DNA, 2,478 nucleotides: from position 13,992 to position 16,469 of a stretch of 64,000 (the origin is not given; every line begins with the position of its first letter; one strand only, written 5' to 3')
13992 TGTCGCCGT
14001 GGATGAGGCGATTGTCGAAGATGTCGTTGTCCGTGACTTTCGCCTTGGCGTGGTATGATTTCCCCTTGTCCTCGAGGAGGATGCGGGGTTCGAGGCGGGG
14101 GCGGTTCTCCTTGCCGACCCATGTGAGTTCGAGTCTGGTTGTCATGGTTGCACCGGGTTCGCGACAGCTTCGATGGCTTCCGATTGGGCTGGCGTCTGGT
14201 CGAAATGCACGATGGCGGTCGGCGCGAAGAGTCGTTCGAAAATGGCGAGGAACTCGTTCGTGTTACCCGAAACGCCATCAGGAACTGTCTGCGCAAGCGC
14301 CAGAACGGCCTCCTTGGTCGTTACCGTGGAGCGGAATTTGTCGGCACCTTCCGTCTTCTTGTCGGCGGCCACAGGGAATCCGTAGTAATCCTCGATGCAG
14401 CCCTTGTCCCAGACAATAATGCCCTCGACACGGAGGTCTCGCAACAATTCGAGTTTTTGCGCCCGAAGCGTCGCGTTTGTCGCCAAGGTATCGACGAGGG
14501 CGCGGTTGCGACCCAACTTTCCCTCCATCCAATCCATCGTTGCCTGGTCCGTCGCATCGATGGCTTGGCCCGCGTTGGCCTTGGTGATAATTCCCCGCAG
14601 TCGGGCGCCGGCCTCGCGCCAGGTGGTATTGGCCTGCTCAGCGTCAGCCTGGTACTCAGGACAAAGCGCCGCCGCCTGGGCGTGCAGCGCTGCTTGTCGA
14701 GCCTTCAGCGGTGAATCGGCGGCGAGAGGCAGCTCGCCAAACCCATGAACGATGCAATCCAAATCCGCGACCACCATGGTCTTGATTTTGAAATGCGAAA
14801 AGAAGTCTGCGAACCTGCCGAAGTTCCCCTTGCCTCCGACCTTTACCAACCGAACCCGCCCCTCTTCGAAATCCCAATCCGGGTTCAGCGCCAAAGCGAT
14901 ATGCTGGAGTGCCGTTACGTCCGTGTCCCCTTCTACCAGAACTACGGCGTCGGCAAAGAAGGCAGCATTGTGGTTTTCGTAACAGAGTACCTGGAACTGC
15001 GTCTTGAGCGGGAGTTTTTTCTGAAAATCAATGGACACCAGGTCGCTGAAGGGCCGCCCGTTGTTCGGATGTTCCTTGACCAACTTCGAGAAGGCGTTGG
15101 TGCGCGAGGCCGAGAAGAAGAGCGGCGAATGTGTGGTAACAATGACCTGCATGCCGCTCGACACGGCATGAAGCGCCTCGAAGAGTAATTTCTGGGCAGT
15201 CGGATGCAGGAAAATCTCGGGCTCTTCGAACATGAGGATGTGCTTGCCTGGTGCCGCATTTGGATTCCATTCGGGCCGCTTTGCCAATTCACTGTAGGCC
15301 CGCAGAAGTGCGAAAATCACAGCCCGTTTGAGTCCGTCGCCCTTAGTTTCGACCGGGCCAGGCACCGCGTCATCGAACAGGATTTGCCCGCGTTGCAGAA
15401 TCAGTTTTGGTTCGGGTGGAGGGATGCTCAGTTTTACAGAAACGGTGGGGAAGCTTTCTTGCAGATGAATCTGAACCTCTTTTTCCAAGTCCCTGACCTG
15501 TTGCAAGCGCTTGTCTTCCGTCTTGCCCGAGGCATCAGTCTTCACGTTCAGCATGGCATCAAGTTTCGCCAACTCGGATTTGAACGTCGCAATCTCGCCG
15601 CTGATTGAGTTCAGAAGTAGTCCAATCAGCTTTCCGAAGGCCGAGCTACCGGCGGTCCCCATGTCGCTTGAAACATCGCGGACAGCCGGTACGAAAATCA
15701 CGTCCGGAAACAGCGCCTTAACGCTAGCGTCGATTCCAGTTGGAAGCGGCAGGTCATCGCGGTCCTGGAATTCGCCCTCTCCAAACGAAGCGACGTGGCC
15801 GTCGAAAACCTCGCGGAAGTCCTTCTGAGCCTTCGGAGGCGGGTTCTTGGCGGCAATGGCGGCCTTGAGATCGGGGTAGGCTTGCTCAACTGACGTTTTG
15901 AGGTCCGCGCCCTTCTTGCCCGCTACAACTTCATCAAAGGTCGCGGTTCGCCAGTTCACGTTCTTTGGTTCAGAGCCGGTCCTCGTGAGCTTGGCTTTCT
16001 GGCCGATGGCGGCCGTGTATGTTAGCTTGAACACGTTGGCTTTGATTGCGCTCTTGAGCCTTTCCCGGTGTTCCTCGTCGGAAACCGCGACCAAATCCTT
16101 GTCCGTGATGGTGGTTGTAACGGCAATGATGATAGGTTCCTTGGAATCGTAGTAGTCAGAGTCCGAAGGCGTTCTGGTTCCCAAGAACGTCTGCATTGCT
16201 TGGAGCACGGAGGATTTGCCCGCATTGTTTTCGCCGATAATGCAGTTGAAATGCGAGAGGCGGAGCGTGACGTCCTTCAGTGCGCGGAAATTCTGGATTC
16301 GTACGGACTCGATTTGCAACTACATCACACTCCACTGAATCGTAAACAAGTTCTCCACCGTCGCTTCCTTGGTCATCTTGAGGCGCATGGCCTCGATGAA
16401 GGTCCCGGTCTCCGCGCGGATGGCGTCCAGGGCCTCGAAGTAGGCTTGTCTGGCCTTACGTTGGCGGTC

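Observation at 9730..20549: Type III R-M embedded in a five-gene, translationally coupled RmuC-SNF2-OLD-Mod-Res operon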

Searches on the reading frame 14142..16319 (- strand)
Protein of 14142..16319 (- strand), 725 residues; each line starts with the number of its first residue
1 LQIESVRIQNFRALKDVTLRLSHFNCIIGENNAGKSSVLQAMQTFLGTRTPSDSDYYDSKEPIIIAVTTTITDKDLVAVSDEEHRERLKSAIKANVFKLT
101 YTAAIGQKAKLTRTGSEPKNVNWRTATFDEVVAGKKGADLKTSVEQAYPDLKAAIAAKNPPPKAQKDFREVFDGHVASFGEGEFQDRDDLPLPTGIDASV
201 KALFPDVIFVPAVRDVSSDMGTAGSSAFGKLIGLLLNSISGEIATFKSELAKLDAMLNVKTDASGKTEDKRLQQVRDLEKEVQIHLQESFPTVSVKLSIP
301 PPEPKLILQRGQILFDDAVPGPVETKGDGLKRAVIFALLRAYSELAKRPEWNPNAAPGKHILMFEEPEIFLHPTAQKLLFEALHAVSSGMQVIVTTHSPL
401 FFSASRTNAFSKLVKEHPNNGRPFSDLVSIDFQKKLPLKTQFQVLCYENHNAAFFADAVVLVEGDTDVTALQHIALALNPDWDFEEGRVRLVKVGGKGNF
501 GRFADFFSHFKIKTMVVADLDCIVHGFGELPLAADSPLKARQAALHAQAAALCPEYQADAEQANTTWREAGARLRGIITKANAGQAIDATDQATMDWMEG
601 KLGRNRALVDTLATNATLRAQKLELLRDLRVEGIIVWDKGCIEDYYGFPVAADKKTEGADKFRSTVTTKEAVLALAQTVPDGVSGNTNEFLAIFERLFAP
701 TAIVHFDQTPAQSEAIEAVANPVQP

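Call 3: search_protein_families(library=pfam, proteins=[window:14142-16319:-])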
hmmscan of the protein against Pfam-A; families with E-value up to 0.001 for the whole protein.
window:14142-16319:- (725 aa): 7 families
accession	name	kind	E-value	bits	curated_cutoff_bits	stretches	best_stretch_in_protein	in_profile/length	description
PF13175.12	AAA_15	-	2.8e-37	129.7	32.1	1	1-400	1-372/374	AAA ATPase domain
PF13304.12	AAA_21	-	2.3e-19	71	27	2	309-401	221-302/304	AAA domain, putative AbiEii toxin, Type IV TA system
PF20469.4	OLD-like_TOPRIM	-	1.2e-18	67.8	23.2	1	454-521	1-67/67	Overcoming lysogenization defect protein-like, TOPRIM domain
PF11398.14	DUF2813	-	1.4e-13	51.4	21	2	1-49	1-49/372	Protein of unknown function (DUF2813)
PF13476.12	AAA_23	-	6.2e-10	40.5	27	1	5-86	1-84/201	AAA domain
PF02463.25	SMC_N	-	1.8e-09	37.8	40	1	3-50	2-52/220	RecF/RecN/SMC N terminal domain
PF13514.12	AAA_27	-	1.8e-05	24.8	22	1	1-64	1-69/206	AAA domain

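Call 4: search_protein_families(library=padloc, proteins=[window:14142-16319:-])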
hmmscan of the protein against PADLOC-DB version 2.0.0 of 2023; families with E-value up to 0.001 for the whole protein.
window:14142-16319:- (725 aa): 139 families (the best 25 are shown)
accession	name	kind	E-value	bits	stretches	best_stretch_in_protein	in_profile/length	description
PDLC02358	Old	-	1.3e-91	306.2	2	192-670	127-560/578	Old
PDLC00067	GajA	-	9.8e-42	141.2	2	207-521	164-460/604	AAA ATPase domain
PDLC02979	AriA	-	4.6e-40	136.5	1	1-401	1-372/373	-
PDLC00070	GajA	-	3.2e-34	116.5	2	209-538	155-452/596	AAA ATPase domain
PDLC00085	GajA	-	1.4e-31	107.9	2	1-76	1-77/580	AAA ATPase domain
PDLC00071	GajA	-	5.5e-31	106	2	207-523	144-438/588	AAA ATPase domain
PDLC00062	GajA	-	4.5e-28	96.1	2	207-403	162-345/639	AAA ATPase domain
PDLC00096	GajA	-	6.3e-27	92.5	2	208-528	146-458/630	AAA ATPase domain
PDLC02915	ATPase-Toprim_I-B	-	2.1e-26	90.9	2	1-125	1-122/623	-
PDLC00065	GajA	-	2.6e-26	90.6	2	360-522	335-506/670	AAA ATPase domain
PDLC00093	GajA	-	6.9e-25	85.9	2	334-569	357-584/736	AAA ATPase domain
PDLC00092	GajA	-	2.3e-24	83.9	2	207-523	173-472/604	AAA ATPase domain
PDLC00095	GajA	-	3.9e-24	83.2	2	334-570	370-598/752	AAA ATPase domain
PDLC04168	GajA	-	5.3e-24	82.8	2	1-78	1-85/570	-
PDLC00081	GajA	-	8.2e-24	82.2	2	325-521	256-434/574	AAA ATPase domain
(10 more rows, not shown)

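Call 13: find_homologous_proteins(query=window:14142-16319:-, max_evalue=1e-20)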
Query window:14142-16319:- (725 aa): 1216 proteins with E <= 1e-20 among 8000 candidates; the best 120 are listed.
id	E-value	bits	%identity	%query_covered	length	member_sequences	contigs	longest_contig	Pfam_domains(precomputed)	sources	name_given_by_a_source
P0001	0.0e+0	1532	100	94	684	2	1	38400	PF20469.5,PF13175.13,PF13304.13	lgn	-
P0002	7.8e-285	965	62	96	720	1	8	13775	PF20469.5,PF11398.15,PF13514.13,PF13175.13,PF13476.13,PF02463.26,PF13304.13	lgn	-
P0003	7.3e-230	783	51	96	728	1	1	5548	PF20469.5,PF11398.15,PF13514.13,PF13175.13,PF13476.13,PF02463.26,PF13304.13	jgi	jgi:hypothetical protein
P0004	6.6e-189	648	44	97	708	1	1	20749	PF20469.5,PF11398.15,PF13175.13,PF13476.13,PF02463.26,PF13304.13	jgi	-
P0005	4.0e-186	639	44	97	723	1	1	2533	PF20469.5,PF11398.15,PF13175.13,PF13476.13,PF02463.26,PF13304.13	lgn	-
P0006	2.8e-181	623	44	97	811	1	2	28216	PF20469.5,PF11398.15,PF13175.13,PF13476.13,PF02463.26,PF13304.13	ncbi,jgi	jgi:energy-coupling factor transporter ATP-binding protein EcfA2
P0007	6.4e-178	611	43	94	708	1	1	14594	PF20469.5,PF11398.15,PF13175.13,PF13304.13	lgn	-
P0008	5.5e-174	598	42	96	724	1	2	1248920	PF20469.5,PF11398.15,PF13175.13,PF13476.13,PF02463.26,PF13304.13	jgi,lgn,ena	-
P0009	1.7e-173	597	41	96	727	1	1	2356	PF20469.5,PF11398.15,PF13175.13,PF13476.13,PF02463.26,PF13304.13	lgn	-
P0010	1.3e-170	587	42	96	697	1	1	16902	PF20469.5,PF11398.15,PF13175.13,PF13476.13,PF02463.26,PF13304.13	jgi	-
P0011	1.7e-162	560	40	96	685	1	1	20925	PF20469.5,PF11398.15,PF13175.13,PF13476.13,PF13304.13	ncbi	-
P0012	7.0e-162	558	41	98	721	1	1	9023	PF20469.5,PF11398.15,PF13514.13,PF13175.13,PF13476.13,PF02463.26,PF13304.13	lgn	-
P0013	5.3e-158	546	40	96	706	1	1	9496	PF20469.5,PF11398.15,PF13514.13,PF13175.13,PF13476.13,PF02463.26,PF13304.13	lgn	-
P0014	2.1e-156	540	39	99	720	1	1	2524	PF20469.5,PF11398.15,PF13514.13,PF13175.13,PF02463.26,PF13304.13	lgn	-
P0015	4.8e-151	523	41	96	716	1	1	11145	PF20469.5,PF13175.13,PF02463.26,PF13304.13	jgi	jgi:putative ATP-dependent endonuclease of OLD family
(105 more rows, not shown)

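Call 16: find_related_loci(query=A1, collection=genome_contigs, flank=10000)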
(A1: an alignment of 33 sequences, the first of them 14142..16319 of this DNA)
Query A1 (725 aa) in genome_contigs; peptide patterns used: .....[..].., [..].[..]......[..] (x = any residue, [..] = any of these).
600 stretches matched a pattern (row limit reached: there are more); 449 encode a relative of the query (tblastn E <= 1e-3); the best 80 are kept; 80 distinct loci.
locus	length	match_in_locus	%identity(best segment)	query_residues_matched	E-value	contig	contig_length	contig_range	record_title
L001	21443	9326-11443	44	1-698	0e+0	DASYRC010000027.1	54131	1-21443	MAG TPA_asm: Nitrospiraceae bacterium isolate SMAG_U4501 k141_2529473, whole genome shotgun sequence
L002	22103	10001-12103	36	1-698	2e-136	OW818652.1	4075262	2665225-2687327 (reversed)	Candidatus Electrothrix laxa isolate HOU-scMAG genome assembly, chromosome: 1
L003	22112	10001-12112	35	1-700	7e-129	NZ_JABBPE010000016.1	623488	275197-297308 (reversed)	MAG: Polaromonas sp. isolate RGN.1 NODE_3_length_623488_cov_27.8441, whole genome shotgun sequence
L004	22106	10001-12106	35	1-698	2e-128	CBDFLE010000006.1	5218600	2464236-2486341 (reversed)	MAG: Candidatus Multivoradales bacterium isolate 28b26adc-de60-4d61-9d00-aad20df54228 genome assembly, contig: contig_5,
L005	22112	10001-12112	36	1-700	2e-128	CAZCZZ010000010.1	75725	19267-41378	MAG TPA_asm: uncultured Verrucomicrobiota bacterium isolate SRP173033_co1_366 genome assembly, contig: NODE_434_length_7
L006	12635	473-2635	34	1-698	6e-127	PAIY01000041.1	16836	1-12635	MAG: Phycisphaeraceae bacterium isolate NAT22 MHASMcontig_871289, whole genome shotgun sequence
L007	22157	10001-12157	35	1-698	7e-126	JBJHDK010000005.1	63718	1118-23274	MAG: Fibrobacteria bacterium isolate SF2967_J5348.concoct.004 NODE_574_length_63718_cov_1.632511, whole genome shotgun s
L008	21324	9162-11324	35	1-698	1e-125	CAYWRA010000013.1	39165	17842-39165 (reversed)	MAG TPA_asm: uncultured bacterium isolate binchicken_co261_19 genome assembly, contig: NODE_22_length_39165_cov_5.957351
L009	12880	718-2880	34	1-701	5e-125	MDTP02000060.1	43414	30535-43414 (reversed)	Methanosarcina sp. Ant1 MSANT_contig000060, whole genome shotgun sequence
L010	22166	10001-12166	35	1-699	5e-124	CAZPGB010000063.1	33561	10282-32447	MAG TPA_asm: uncultured bacterium isolate SRP141376_co4_320 genome assembly, contig: NODE_2336_length_33561_cov_42.77395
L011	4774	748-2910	34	1-698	2e-125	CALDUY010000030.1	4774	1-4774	MAG: uncultured Gemmataceae bacterium isolate N1_Bin_METABAT__212_1 genome assembly, contig: c_000003422891, whole genom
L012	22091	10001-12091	36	1-699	7e-124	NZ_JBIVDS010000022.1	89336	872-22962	Streptomyces sp. NPDC090106 NPDC090106_163_G5.ctg-0022, whole genome shotgun sequence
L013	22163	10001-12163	32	1-709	5e-123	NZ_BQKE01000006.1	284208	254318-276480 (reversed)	Persicobacter diffluens strain NBRC 15940 Contig1, whole genome shotgun sequence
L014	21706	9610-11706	34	1-701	2e-122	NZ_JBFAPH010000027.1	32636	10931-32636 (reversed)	Streptomyces sp. NPDC049577 NPDC049577_69_H1.ctg-0027, whole genome shotgun sequence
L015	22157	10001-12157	35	1-698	3e-122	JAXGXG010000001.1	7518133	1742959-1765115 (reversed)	MAG: Thermoguttaceae bacterium isolate AnMBR.bin485 bin485_1, whole genome shotgun sequence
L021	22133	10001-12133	36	1-699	4e-120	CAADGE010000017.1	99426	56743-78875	uncultured planctomycete isolate PLA6.fa.gz genome assembly, contig: k127_380112, whole genome shotgun sequence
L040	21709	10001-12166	35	1-699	2e-123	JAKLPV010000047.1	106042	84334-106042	MAG: Anaerolineae bacterium isolate bin S2.119 k141_148466, whole genome shotgun sequence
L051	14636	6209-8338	35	1-699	5e-119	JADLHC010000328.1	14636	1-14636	MAG: Planctomycetia bacterium isolate SJ466 c_000001864400, whole genome shotgun sequence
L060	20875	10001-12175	34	1-702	1e-122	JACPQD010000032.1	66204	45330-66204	MAG: Chloroflexi bacterium isolate NC_groundwater_644_Ag_B-0.1um_60_123 B_1_S1_Biohub_coassembly_k141_1430632, whole gen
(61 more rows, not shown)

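Call 18: find_encoding_contigs(protein=P0002, flank=10000, max_places=3)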
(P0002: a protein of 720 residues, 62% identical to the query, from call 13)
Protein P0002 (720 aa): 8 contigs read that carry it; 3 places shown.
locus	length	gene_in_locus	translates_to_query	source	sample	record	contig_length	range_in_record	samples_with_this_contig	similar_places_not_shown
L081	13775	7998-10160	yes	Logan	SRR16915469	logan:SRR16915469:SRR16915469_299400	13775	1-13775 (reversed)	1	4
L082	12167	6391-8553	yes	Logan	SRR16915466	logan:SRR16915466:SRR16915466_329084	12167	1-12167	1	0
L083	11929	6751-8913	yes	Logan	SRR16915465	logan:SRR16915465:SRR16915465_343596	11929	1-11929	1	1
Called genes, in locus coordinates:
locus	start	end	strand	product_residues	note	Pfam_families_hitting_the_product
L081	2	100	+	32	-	?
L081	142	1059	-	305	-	-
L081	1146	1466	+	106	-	PF12802:MarR_2 (weak), PF13412:HTH_24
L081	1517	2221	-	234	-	-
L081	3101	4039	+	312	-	PF13641:Glyco_tranf_2_3, PF00535:Glycos_transf_2, PF10111:Glyco_tranf_2_2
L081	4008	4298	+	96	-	-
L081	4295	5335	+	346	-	PF04055:Radical_SAM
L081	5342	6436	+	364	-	PF13238:AAA_18 (weak), PF13671:AAA_33 (faint), PF00300:His_Phos_1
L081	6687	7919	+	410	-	PF09903:DUF2130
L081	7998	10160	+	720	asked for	PF02463:SMC_N (weak), PF11398:DUF2813 (weak), PF13175:AAA_15, PF13476:AAA_23 (weak), PF13514:AAA_27 (faint), PF13175:AAA_15, PF13304:AAA_21, PF20469:OLD-like_TOPRIM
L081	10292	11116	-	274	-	PF19810:HFX_2341_N, PF22665:WHD_DUF6293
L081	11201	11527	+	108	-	-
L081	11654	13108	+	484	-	PF27394:Aq_aa27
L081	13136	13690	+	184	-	-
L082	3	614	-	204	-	?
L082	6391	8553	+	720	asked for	PF02463:SMC_N (weak), PF11398:DUF2813 (weak), PF13175:AAA_15, PF13476:AAA_23 (weak), PF13514:AAA_27 (faint), PF13175:AAA_15, PF13304:AAA_21, PF20469:OLD-like_TOPRIM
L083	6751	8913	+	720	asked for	PF02463:SMC_N (weak), PF11398:DUF2813 (weak), PF13175:AAA_15, PF13476:AAA_23 (weak), PF13514:AAA_27 (faint), PF13175:AAA_15, PF13304:AAA_21, PF20469:OLD-like_TOPRIM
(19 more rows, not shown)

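Call 19: find_encoding_contigs(protein=P0004, flank=10000, max_places=2)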
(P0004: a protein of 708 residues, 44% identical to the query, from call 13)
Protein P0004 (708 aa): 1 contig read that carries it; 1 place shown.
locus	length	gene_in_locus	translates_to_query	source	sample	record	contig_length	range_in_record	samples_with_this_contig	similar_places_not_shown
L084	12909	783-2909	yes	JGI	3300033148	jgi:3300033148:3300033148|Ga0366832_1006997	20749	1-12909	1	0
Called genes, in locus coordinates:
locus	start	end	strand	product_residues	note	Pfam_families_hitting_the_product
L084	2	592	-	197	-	?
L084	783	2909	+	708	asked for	PF02463:SMC_N (faint), PF11398:DUF2813 (weak), PF13175:AAA_15, PF13476:AAA_23, PF13304:AAA_21, PF20469:OLD-like_TOPRIM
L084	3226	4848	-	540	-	PF28550:DUF8436, PF01266:DAO (faint), PF03486:HI0933_like (faint), PF21688:FAD-depend_C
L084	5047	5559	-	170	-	PF01613:Flavin_Reduct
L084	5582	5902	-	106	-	PF07883:Cupin_2, PF02311:AraC_binding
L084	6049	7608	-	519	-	-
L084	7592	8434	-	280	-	PF13191:AAA_16, PF13401:AAA_22, PF00004:AAA (faint)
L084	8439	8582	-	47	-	-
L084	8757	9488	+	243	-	PF20260:PUA_4, PF04452:Methyltrans_RNA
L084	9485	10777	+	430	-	PF00919:UPF0004, PF04055:Radical_SAM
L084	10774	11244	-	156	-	PF13577:SnoaL_4 (weak)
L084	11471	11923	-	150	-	PF02308:MgtC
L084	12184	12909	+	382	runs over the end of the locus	PF08240:ADH_N, PF16912:Glu_dehyd_C, PF00107:ADH_zinc_N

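Call 20: find_encoding_contigs(protein=P0001, flank=10000, max_places=2)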
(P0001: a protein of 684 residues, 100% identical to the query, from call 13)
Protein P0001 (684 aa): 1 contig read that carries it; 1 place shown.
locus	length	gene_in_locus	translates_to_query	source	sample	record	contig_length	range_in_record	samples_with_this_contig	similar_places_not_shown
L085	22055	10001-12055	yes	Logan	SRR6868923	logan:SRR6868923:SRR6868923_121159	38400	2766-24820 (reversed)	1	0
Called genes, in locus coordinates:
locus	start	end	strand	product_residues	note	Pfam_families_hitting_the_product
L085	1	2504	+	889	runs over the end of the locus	PF12705:PDDEXK_1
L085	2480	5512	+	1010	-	PF00580:UvrD-helicase, PF13245:AAA_19, PF13361:UvrD_C, PF13538:UvrD_C_2 (faint)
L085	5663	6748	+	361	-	PF02646:RmuC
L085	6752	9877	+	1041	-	PF00176:SNF2-rel_dom, PF00270:DEAD (weak), PF04851:ResIII, PF00271:Helicase_C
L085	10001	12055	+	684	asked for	PF13175:AAA_15, PF13304:AAA_21, PF20469:OLD-like_TOPRIM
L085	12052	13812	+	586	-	PF01555:N6_N4_Mtase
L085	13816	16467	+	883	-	PF04851:ResIII, PF18766:SWI2_SNF2 (weak)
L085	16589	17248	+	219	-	-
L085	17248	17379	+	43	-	-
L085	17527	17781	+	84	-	PF00352:TBP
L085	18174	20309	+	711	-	PF03235:GmrSD_N, PF07510:GmrSD_C, PF18899:DUF5655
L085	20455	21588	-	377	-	PF00589:Phage_integrase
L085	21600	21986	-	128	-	PF08939:Bles03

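Call 40: search_protein_families(library=pfam, proteins=[L015:13869-15023:+], max_evalue=0.001)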
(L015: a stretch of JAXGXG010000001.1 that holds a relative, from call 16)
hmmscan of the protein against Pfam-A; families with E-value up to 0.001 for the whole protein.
L015:13869-15023:+ (384 aa): 1 family
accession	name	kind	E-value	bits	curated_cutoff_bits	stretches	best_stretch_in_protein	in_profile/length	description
PF13310.11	Virulence_RhuM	-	1.9e-112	375.1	33.7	1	114-367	1-249/252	Virulence protein RhuM family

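Call 44: search_protein_families(library=ncbifam, proteins=[window:14142-16319:-], max_evalue=0.00001)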
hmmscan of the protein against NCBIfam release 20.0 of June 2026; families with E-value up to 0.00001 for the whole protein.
window:14142-16319:- (725 aa): 6 families
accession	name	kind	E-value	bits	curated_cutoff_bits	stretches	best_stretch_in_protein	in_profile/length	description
NF038234.1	retron_eff_Eco8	equivalog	1.6e-19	70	250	2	1-123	1-132/679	retron Eco8 family effector endonuclease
NF047739.1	antiphage_MADS3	equivalog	8.8e-15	54.8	420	1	359-407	337-384/427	methylation-associated defense system AAA family ATPase MAD3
NF041760.1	PtuA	equivalog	4.3e-14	52.3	500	1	354-408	372-426/524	retron Ec78 anti-phage system effector ATPase PtuA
TIGR00611.2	recf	equivalog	4.3e-08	32.7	172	1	3-50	1-52/339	DNA replication/repair protein RecF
TIGR00634.1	recN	equivalog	7.7e-08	31.7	407.85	0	3-87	2-89/563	DNA repair protein RecN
NF003034.1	PRK03918.1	equivalog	7.5e-07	27.5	700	1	1-43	1-44/878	DNA double-strand break repair ATPase Rad50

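Call 64: search_protein_families(library=pfam, proteins=[L010:6454-9975:+, L010:13427-16990:+, L040:12863-15556:+, L060:12926-14440:+, L060:15283-17853:+, L007:4360-7200:+, L007:8606-9829:+, L007:12289-13611:+, L051:980-3142:+, L021:8734-10026:+], max_evalue=0.0001)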
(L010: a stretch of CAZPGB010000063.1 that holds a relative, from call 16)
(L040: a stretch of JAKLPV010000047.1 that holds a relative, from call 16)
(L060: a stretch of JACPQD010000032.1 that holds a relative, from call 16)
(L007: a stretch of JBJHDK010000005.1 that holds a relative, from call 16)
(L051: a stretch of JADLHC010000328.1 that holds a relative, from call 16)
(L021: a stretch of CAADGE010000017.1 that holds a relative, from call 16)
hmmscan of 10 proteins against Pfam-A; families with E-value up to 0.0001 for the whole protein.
L010:6454-9975:+ (1173 aa): 0 families

L010:13427-16990:+ (1187 aa): 3 families
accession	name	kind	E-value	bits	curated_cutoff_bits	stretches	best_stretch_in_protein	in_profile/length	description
PF07669.17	Eco57I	-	7.6e-12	46.1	25.3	1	351-573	2-160/171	Eco57I restriction-modification methylase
PF02384.22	N6_Mtase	-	3.4e-09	36.9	20.4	0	496-607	129-239/311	N-6 DNA Methylase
PF20473.4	MmeI_Mtase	-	6.1e-06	26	27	1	306-375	19-88/259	MmeI, DNA-methyltransferase domain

L040:12863-15556:+ (897 aa): 3 families
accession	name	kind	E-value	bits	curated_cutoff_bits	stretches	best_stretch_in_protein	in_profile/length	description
PF13646.12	HEAT_2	-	2e-27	95.7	27.7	4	708-784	4-80/88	HEAT repeats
PF00012.26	HSP70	-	3.2e-22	78.9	20.6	1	123-351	132-351/599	Hsp70 protein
PF02985.28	HEAT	-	5.7e-06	26.5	23.5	0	737-764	2-29/31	HEAT repeat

L060:12926-14440:+ (504 aa): 2 families
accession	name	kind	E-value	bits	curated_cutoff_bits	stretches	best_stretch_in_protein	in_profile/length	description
PF07669.17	Eco57I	-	1.2e-31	110.6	25.3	1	88-260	1-171/171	Eco57I restriction-modification methylase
PF02384.22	N6_Mtase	-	6.6e-06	26.1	20.4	0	21-106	26-96/311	N-6 DNA Methylase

L060:15283-17853:+ (856 aa): 3 families
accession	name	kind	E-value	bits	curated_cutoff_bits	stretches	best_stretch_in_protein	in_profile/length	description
PF10544.15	T5orf172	-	2.5e-09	38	20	1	17-107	2-98/101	T5orf172 domain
PF13455.12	MUG113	-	1.8e-08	35.3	22.3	1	30-106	1-70/73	Meiotically up-regulated gene 113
PF04851.21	ResIII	-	9.2e-07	29.4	22.5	1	123-281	2-149/164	Type III restriction enzyme, res subunit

L007:4360-7200:+ (946 aa): 0 families

L007:8606-9829:+ (407 aa): 2 families
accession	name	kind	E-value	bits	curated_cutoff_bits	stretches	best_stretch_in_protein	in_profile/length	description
PF03235.19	GmrSD_N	-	3.3e-20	73.5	33.2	1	56-183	13-198/199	GmrSD restriction endonuclease, N-terminal domain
PF01844.29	HNH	-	7e-06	26.5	21.4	1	371-407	11-47/47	HNH endonuclease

L007:12289-13611:+ (440 aa): 1 family
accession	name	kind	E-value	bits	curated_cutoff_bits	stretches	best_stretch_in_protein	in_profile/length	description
PF09903.14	DUF2130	-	1.5e-91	306.6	26.7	1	162-419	3-254/255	Uncharacterized protein conserved in bacteria (DUF2130)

L051:980-3142:+ (720 aa): 0 families

L021:8734-10026:+ (430 aa): 1 family
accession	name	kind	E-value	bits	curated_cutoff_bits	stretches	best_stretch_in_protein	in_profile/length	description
PF09903.14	DUF2130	-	1.3e-81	274.1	26.7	1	169-414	2-253/255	Uncharacterized protein conserved in bacteria (DUF2130)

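Call 100: search_protein_families(library=pfam, proteins=[L015:9681-9998:+, L015:2340-3410:+, L051:4335-5405:+], max_evalue=0.001)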
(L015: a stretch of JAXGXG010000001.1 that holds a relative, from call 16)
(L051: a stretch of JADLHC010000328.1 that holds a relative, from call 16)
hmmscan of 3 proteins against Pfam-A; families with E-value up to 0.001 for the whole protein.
L015:9681-9998:+ (105 aa): 0 families

L015:2340-3410:+ (356 aa): 2 families
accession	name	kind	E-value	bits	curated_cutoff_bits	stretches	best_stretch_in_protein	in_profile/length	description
PF02934.20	GatB_N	-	1.4e-51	175.8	23.4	1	8-167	132-276/277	GatB/GatE catalytic domain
PF02637.23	GatB_Yqey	-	7.7e-32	110.6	27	1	208-351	1-146/148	GatB domain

L051:4335-5405:+ (356 aa): 0 families
